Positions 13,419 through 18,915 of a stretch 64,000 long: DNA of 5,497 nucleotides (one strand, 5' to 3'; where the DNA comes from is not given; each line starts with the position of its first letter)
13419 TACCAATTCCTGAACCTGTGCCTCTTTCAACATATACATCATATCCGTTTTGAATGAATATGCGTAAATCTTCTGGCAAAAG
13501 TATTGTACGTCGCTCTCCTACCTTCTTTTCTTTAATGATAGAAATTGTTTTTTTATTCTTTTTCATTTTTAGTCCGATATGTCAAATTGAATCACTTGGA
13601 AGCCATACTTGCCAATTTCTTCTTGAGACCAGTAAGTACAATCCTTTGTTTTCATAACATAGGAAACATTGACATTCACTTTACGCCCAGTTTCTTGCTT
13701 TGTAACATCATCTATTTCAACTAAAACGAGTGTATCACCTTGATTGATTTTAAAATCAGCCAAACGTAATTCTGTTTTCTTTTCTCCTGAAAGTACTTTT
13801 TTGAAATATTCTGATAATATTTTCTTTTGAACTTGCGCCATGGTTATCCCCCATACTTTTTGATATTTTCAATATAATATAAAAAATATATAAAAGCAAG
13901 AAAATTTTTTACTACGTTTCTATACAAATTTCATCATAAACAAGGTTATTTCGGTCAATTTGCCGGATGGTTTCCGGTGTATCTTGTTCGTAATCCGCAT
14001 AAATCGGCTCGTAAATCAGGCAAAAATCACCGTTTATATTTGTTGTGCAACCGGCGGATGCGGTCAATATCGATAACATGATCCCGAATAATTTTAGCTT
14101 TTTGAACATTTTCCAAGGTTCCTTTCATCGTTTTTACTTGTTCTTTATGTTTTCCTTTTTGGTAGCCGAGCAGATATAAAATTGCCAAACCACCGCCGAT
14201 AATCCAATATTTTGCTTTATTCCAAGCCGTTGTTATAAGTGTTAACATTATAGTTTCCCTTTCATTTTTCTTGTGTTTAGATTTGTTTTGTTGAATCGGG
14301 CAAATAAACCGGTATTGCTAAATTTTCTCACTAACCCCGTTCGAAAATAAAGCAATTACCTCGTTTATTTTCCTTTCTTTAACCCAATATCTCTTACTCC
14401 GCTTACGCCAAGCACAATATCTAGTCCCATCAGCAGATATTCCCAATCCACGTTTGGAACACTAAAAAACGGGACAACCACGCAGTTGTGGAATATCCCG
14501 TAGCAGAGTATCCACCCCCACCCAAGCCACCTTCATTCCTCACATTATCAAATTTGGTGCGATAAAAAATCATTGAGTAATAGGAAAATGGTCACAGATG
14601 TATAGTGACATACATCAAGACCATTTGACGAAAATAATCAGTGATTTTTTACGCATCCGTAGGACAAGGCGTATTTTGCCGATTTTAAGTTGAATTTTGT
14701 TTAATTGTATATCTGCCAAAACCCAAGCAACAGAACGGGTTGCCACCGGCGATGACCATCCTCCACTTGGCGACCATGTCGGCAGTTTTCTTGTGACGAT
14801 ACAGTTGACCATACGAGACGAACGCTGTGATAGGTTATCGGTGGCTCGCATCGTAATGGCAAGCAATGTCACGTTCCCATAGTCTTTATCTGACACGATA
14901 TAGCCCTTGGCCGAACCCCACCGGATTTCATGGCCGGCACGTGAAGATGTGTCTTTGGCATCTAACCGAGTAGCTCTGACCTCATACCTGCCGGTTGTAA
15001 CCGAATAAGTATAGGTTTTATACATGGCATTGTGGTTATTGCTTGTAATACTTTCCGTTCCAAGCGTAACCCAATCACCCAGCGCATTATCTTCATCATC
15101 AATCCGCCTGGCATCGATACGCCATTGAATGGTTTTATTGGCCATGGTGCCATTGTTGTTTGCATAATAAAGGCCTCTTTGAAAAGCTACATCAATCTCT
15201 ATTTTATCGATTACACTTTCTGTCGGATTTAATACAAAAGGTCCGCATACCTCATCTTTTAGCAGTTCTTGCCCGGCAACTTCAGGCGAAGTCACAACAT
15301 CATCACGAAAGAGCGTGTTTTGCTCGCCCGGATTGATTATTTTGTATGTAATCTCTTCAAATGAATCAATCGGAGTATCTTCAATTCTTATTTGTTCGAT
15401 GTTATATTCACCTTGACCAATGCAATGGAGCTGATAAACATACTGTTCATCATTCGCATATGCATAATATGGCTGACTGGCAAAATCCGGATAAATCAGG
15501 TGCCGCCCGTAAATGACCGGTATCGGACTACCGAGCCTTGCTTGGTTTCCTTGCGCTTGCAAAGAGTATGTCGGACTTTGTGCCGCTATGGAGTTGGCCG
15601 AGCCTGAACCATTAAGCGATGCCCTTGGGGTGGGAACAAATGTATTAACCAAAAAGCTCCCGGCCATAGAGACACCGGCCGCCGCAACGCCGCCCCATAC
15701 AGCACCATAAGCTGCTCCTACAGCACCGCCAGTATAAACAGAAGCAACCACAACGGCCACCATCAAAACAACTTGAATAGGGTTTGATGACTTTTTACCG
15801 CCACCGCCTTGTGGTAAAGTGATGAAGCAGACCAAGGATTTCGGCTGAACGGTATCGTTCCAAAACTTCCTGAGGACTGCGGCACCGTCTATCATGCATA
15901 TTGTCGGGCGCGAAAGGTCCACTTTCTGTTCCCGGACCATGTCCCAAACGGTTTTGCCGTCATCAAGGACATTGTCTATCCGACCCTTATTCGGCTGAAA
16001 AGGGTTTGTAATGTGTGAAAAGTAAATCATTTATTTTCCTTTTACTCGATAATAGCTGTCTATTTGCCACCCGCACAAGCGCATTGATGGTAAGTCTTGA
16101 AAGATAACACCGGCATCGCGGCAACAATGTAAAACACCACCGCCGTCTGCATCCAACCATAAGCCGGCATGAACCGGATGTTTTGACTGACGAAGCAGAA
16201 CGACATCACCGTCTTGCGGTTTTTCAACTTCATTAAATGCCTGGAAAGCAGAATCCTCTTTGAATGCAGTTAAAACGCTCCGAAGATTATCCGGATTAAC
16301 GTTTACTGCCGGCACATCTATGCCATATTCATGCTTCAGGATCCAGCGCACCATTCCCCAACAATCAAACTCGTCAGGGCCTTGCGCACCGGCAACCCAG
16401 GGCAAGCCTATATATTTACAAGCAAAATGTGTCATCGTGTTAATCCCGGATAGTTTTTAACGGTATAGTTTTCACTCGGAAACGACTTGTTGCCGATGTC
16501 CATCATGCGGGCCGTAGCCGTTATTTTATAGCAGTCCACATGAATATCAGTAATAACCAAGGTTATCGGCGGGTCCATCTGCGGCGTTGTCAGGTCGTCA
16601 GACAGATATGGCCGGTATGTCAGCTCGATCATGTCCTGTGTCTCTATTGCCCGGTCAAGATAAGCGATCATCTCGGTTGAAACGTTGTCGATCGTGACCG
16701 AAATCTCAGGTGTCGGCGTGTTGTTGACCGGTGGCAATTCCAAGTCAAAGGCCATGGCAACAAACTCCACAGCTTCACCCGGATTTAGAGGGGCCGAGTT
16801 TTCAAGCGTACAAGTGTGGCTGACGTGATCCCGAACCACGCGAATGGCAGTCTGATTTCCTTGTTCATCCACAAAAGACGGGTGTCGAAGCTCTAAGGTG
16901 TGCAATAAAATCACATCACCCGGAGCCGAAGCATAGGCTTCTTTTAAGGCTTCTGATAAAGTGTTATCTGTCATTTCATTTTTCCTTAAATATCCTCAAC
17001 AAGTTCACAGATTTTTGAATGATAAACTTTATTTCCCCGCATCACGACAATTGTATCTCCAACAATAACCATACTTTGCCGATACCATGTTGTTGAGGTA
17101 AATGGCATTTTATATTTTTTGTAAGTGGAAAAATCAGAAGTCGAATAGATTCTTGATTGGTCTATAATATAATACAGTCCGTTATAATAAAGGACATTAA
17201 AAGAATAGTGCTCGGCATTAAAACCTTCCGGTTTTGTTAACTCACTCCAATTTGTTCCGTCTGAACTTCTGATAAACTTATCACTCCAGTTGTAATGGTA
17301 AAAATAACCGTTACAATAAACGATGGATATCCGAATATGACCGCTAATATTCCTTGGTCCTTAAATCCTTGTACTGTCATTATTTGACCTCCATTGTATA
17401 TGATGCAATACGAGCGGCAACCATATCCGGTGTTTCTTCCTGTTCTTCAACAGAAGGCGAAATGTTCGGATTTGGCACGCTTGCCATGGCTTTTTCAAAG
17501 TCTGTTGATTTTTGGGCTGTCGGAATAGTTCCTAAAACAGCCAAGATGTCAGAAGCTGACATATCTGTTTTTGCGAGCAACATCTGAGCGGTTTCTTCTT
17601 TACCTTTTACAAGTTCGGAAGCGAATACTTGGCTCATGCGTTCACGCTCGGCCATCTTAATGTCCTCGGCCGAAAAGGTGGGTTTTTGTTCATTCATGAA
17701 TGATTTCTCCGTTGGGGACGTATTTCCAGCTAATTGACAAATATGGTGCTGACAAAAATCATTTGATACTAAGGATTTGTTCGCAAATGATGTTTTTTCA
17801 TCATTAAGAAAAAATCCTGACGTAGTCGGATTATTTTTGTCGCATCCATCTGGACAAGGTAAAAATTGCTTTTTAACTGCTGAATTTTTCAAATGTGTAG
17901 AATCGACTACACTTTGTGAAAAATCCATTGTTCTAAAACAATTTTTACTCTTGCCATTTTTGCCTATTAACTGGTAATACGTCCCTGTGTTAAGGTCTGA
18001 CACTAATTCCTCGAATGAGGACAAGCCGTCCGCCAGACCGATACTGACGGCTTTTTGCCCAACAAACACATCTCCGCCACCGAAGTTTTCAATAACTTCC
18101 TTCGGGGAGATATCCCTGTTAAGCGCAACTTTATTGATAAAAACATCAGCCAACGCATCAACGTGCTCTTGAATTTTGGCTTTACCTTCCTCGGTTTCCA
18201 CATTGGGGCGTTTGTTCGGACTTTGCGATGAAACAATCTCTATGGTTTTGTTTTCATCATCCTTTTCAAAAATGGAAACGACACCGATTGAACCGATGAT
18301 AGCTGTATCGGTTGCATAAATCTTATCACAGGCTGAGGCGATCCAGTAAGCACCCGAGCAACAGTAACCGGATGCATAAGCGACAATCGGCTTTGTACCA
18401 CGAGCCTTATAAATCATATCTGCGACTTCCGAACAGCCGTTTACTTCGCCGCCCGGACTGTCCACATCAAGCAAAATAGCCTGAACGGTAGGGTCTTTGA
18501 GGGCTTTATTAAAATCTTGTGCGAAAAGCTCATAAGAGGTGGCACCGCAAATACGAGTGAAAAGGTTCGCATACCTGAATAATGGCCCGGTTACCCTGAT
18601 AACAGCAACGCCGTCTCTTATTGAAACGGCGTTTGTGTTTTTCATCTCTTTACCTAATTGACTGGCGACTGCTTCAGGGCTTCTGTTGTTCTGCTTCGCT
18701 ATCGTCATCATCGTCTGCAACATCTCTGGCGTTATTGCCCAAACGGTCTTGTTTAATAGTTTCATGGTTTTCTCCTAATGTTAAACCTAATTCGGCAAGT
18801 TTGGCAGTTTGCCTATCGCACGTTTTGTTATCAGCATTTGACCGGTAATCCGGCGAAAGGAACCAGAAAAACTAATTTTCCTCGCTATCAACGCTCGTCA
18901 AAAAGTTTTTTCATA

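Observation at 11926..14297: Tandemly duplicated Rz/Rz1 spanin cassette bracketing a frameshifted AlaDH-family gene and a DUF3850 gene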

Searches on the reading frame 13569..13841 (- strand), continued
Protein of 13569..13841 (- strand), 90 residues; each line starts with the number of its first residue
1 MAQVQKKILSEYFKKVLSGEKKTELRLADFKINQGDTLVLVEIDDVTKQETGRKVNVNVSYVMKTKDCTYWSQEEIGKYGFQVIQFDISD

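Call 28: search_protein_families(library=ncbifam, max_evalue=0.01, proteins=[L004:10276-11388:+, L006:11375-12163:+, L006:12144-12875:+, L006:12938-14140:+, L006:14130-14627:+, L004:14617-14970:+, window:13569-13841:-, L004:8888-9301:+])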
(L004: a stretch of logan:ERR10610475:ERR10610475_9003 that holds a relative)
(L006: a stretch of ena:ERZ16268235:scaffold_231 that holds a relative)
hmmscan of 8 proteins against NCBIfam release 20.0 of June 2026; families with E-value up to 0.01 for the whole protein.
L004:10276-11388:+ (370 aa): 32 families (the best 25 are shown)
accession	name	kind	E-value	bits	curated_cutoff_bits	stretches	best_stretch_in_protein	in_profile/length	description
TIGR00518.1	alaDH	equivalog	3.5e-70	236.8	391.85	1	8-363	3-358/370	alanine dehydrogenase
NF006942.0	PRK09424.1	equivalog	5.2e-32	111.2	383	2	7-203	2-196/510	Re/Si-specific NAD(P)(+) transhydrogenase subunit alpha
TIGR00561.1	pntA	equivalog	1e-24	87.1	444.4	2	8-203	2-195/511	Re/Si-specific NAD(P)(+) transhydrogenase subunit alpha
NF006162.0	PRK08306.1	equivalog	7.4e-09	35.3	261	1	173-273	155-244/297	dipicolinate synthase subunit DpsA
TIGR02853.1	spore_dpaA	equivalog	1e-07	31.5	319.65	1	173-274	152-242/287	dipicolinic acid synthetase subunit A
TIGR00936.1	ahcY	equivalog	7.9e-07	28.2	497.6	1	174-270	207-290/416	adenosylhomocysteinase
NF004005.0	PRK05476.2-3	equivalog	9.3e-07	28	275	1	164-269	200-292/418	adenosylhomocysteinase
NF001319.0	PRK00258.3-3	equivalog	3.3e-06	26.3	252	1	162-271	112-218/279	shikimate dehydrogenase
NF009127.0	PRK12480.1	equivalog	5.3e-06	25.7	579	1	170-274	144-236/330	D-lactate dehydrogenase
NF006130.0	PRK08274.1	equivalog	2.4e-05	23.3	369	1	174-238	7-71/467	FAD-dependent tricarballylate dehydrogenase TcuA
TIGR01035.1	hemA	equivalog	2.9e-05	23.2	209.55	1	169-270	177-275/416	glutamyl-tRNA reductase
NF008759.0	PRK11790.1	equivalog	0.00043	19.1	404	1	170-274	150-242/410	phosphoglycerate dehydrogenase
NF045599.1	bili_reduct_long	exception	0.00074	17.9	750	1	172-207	381-416/641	bilirubin reductase, long form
NF005510.0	PRK07121.1-3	subfamily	0.00085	18.2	481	1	174-203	24-53/492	FAD-binding protein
TIGR03997.1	mycofact_OYE_2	equivalog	0.00092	17.7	793.15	1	171-207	378-414/645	mycofactocin system FadH/OYE family oxidoreductase 2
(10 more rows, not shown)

L006:11375-12163:+ (262 aa): 3 families
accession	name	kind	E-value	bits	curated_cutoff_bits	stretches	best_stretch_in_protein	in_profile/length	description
NF041820.1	daptide_MTase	equivalog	1.5e-08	34.5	175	1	11-135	14-142/243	daptide-type RiPP biosynthesis methyltransferase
TIGR02072.1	BioC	equivalog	0.0019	18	184.95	1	35-135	35-132/244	malonyl-ACP O-methyltransferase BioC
TIGR01934.1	MenG_MenH_UbiE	subfamily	0.0078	15.5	158.35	0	35-85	40-95/223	ubiquinone/menaquinone biosynthesis methyltransferase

L006:12144-12875:+ (243 aa): 0 families

L006:12938-14140:+ (400 aa): 0 families

L006:14130-14627:+ (165 aa): 0 families

L004:14617-14970:+ (117 aa): 2 families
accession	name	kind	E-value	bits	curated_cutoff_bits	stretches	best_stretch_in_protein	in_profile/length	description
TIGR03330.1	SAM_DCase_Bsu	equivalog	1.1e-36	125.5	75.65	1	8-116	3-112/112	adenosylmethionine decarboxylase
TIGR03331.1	SAM_DCase_Eco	equivalog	0.00022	20.7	255.8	1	62-112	105-163/259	adenosylmethionine decarboxylase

window:13569-13841:- (90 aa): 0 families

L004:8888-9301:+ (137 aa): 0 families
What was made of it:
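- On Alanine dehydrogenase (NCBIfam TIGR00518 equivalog): The intact L004 allele scores 236.8 bits against a cut-off of 391.85 (call 28).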

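Call 29: search_solved_structures(query=L004:10276-11388:+, max_evalue=0.001)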
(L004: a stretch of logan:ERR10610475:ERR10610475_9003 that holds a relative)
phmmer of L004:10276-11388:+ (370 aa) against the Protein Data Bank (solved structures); distinct sequences matched with E-value up to 0.001: 26.
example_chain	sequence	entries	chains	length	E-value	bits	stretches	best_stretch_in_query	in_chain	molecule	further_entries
8hyh_A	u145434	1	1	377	1.8e-54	188.1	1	8-363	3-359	Alanine dehydrogenase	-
1pjb_A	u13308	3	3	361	1e-51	179.1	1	8-361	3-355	L-ALANINE DEHYDROGENASE | PROTEIN (L-ALANINE DEHYDROGENASE)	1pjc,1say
2eez_A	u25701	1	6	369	1.8e-50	175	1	8-333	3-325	Alanine dehydrogenase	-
8hye_A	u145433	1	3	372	4.1e-50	173.8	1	8-335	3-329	Alanine dehydrogenase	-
9unz_A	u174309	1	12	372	2.6e-49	171.2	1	8-335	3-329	Alanine dehydrogenase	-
2vhv_A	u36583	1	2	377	9e-47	162.8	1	9-332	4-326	ALANINE DEHYDROGENASE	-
2voe_A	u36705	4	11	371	1.2e-46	162.4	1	9-332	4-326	ALANINE DEHYDROGENASE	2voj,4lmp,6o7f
2vhw_A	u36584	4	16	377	1.2e-46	162.4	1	9-332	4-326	ALANINE DEHYDROGENASE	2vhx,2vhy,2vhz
9wns_A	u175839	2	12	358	6.3e-35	123.9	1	15-332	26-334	alanine dehydrogenase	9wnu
9vae_A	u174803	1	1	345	6.8e-35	123.8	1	15-332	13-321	alanine dehydrogenase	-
4izh_A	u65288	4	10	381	4e-21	78.5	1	6-357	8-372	NAD/NADP transhydrogenase alpha subunit 1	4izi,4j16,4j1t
4o9u_E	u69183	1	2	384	4.2e-21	78.4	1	6-357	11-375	NAD/NADP transhydrogenase alpha subunit 1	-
9hjx_C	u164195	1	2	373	5.7e-21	78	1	7-357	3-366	proton-translocating NAD(P)(+) transhydrogenase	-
9uv7_E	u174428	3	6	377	4.7e-20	74.9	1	8-206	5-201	NAD(P) transhydrogenase subunit alpha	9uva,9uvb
2fr8_A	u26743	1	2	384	5e-20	74.9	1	8-200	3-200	NAD(P) transhydrogenase subunit alpha part 1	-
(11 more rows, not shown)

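Call 37: find_related_loci(query=L004:10276-11388:+, collection=viral_contigs, flank=10000)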
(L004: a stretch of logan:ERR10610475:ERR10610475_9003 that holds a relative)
Query L004:10276-11388:+ (370 aa) in viral_contigs; peptide patterns used: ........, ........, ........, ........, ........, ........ (x = any residue, [..] = any of these).
24 stretches matched a pattern, but none encodes a relative of the query by tblastn (E <= 1e-3).

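Call 48: search_solved_structures(query=L006:12938-14140:+, max_evalue=1)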
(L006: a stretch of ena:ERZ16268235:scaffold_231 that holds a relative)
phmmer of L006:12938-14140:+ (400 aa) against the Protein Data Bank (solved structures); distinct sequences matched with E-value up to 1: 3.
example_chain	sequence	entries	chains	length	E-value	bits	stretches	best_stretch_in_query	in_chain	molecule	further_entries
4p2c_B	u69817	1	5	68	0.74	12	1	248-280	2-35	Shiga toxin 2e, subunit B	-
1qoh_A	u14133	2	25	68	0.74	12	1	248-280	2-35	SHIGA-LIKE TOXIN IIE B SUBUNIT | PROTEIN (SHIGA-LIKE TOXIN IIE B SUBUNIT)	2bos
1xqa_A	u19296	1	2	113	0.97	11.6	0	61-154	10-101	Glyoxalase/Bleomycin resistance protein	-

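Call 49: search_solved_structures(query=window:13569-13841:-, max_evalue=1)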
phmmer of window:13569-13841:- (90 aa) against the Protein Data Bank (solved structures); distinct sequences matched with E-value up to 1: 0.
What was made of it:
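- Tried and rejected: Solved-structure sequence search for the 400-aa cargo protein and for DUF3850: no meaningful hit (calls 48, 49).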

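Call 53: search_dna_similar(query=L004:10276-11388:+, collection=phages, mode=protein, max_evalue=1e-10, max_rows=15)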
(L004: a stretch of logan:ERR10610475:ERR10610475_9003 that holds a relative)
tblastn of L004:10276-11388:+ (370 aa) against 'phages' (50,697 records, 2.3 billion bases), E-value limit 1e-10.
Records with a match: 8; places in all: 8; records where one place covers at least 80% of the query: 8.
Best place of each record, by identity: <60% 8.
By first word of the organism name: Listeria 4; Staphylococcus 2; Synechococcus 2.
By host as written in the record: Listeria monocytogenes 4; Staphylococcus aureus 2; Synechococcus sp. MW02 2.
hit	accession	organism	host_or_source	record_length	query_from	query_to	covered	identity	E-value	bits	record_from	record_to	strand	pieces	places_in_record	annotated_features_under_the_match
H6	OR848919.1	Listeria phage LM 4-14-1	Listeria monocytogenes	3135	8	320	85%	32.5%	1e-28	122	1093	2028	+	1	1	record has no annotation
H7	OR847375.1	Listeria phage LM 4-11-1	Listeria monocytogenes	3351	8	320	85%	32.5%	1e-28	122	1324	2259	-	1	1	record has no annotation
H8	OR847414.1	Listeria phage LM 4-11-1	Listeria monocytogenes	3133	8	320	85%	32.2%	2e-28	122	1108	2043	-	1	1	record has no annotation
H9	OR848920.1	Listeria phage LM 4-14-1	Listeria monocytogenes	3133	8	320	85%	32.2%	2e-28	122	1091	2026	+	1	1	record has no annotation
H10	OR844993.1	Staphylococcus phage SA 1306 Kay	Staphylococcus aureus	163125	1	337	91%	29.4%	5e-31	130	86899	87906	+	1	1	record has no annotation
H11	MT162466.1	Synechococcus phage S-N03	Synechococcus sp. MW02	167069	3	319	86%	31.0%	3e-29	125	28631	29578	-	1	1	hypothetical protein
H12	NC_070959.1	Synechococcus phage S-N03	Synechococcus sp. MW02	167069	3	319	86%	31.0%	3e-29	125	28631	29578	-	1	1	hypothetical protein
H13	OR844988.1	Staphylococcus phage SA 1306 Kay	Staphylococcus aureus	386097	8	332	88%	30.1%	7e-32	132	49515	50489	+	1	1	record has no annotation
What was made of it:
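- Closest known: Alanine dehydrogenase. Different: AlaDH-family genes are rare in deposited phage genomes: 8 of 50,697 records, at most 32.5% identity (call 53).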

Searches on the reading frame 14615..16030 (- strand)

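Call 5: search_protein_families(library=pfam, max_evalue=0.01, proteins=[window:14615-16030:-])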
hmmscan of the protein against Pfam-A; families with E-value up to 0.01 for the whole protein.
window:14615-16030:- (471 aa): 1 family
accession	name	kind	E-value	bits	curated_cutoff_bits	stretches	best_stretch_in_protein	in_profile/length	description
PF24801.1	FNIII-A_GpJ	-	8.1e-15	55.5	27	1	264-376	16-122/126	Tip attachment protein J,FNIII-A domain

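Call 6: search_protein_families(library=phrogs, max_evalue=0.01, proteins=[window:14615-16030:-])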
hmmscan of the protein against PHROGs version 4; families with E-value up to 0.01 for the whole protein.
window:14615-16030:- (471 aa): 4 families
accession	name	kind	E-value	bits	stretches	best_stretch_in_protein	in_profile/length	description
phrog_469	-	tail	2.3e-71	242.1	2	259-442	404-586/903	tail protein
phrog_31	-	tail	8.2e-64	217.1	1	35-445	130-545/1565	central tail fiber J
phrog_24367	-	unknown function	1.7e-13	50.9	1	123-235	99-208/408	-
phrog_32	-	tail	4.5e-08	33.9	1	78-191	93-198/203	tail assembly protein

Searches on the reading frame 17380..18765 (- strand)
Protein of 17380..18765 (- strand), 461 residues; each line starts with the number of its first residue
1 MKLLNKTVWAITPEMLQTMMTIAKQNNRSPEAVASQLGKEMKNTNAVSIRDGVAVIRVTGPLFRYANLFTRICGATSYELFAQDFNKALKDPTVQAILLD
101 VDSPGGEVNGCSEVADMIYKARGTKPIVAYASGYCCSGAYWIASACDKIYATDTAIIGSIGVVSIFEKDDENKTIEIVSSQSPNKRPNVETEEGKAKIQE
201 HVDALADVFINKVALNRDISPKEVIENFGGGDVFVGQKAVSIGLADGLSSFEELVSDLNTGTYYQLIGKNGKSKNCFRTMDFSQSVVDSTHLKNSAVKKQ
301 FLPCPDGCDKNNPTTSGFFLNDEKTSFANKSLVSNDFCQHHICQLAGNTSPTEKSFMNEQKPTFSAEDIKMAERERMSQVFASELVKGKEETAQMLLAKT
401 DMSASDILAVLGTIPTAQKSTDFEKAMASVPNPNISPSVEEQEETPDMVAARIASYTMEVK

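Call 50: search_protein_families(library=phrogs, max_evalue=0.001, proteins=[window:17380-18765:-])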
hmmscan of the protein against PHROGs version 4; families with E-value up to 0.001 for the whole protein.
window:17380-18765:- (461 aa): 8 families
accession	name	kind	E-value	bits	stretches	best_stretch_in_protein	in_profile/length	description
phrog_53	-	head and packaging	9.1e-89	300.2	1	3-446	14-442/583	head maturation protease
phrog_4759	-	unknown function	3.5e-23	83.4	1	44-165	73-194/209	-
phrog_33023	-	unknown function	1.5e-18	67.8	1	51-259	66-285/507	-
phrog_24209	-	unknown function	8.3e-10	39.5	1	85-122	11-48/49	-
phrog_94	-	head and packaging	9.1e-08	33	1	82-155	105-176/622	head maturation protease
phrog_1827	-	other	7e-05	23.2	1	96-156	54-112/202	ATP-dependent protease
phrog_6382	-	unknown function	0.00041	21.1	1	358-455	89-191/201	-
phrog_2976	-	head and packaging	0.00045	21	0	80-153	36-108/394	head maturation protease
